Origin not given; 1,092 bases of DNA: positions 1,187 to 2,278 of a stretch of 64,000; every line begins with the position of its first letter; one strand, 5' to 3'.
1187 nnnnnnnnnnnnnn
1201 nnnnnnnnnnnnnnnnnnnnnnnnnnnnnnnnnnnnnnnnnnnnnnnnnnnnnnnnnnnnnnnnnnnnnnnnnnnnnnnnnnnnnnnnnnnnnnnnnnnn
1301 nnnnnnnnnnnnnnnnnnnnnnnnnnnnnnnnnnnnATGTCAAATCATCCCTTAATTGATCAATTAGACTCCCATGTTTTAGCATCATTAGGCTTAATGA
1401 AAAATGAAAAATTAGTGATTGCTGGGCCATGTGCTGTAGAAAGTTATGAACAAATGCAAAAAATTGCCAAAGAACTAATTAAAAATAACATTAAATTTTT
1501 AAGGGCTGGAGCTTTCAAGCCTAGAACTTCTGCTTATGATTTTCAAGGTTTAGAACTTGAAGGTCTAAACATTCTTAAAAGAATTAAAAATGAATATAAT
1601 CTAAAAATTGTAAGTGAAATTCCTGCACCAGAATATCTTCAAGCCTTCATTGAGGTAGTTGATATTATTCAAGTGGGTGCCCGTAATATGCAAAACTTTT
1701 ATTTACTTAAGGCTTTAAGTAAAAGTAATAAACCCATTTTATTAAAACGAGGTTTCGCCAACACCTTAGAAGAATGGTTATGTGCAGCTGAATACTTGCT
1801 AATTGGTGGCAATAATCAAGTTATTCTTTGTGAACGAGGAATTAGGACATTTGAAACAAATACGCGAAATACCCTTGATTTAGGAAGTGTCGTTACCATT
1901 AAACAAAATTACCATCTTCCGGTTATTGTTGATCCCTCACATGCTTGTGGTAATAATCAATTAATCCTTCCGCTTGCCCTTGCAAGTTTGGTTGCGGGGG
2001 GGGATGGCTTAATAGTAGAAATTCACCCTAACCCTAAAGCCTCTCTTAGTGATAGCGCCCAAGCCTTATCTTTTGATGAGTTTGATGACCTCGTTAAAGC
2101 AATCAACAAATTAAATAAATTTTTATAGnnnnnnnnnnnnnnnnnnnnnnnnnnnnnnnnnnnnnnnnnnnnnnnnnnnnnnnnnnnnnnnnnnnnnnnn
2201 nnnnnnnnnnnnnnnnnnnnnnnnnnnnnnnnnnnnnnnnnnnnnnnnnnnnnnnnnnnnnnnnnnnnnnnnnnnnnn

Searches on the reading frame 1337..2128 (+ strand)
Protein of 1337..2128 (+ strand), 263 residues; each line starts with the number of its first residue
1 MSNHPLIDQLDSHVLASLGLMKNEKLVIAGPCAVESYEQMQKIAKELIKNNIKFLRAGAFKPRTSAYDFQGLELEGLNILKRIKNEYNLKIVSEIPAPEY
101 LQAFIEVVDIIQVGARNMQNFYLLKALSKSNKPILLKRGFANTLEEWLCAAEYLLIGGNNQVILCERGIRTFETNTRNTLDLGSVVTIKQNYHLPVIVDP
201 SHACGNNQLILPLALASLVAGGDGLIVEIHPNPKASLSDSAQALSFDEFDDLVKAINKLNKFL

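Call 52: search_protein_families(library=pfam, proteins=[window:1337-2128:+], max_evalue=0.001)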
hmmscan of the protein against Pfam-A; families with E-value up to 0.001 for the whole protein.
window:1337-2128:+ (263 aa): 2 families
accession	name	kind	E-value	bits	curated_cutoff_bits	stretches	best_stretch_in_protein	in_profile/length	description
PF00793.26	DAHP_synth_1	-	1.8e-72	244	25.5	1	23-260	15-265/270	DAHP synthetase I family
PF03102.20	NeuB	-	1.1e-05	25.4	22.1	1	69-261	50-234/241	NeuB family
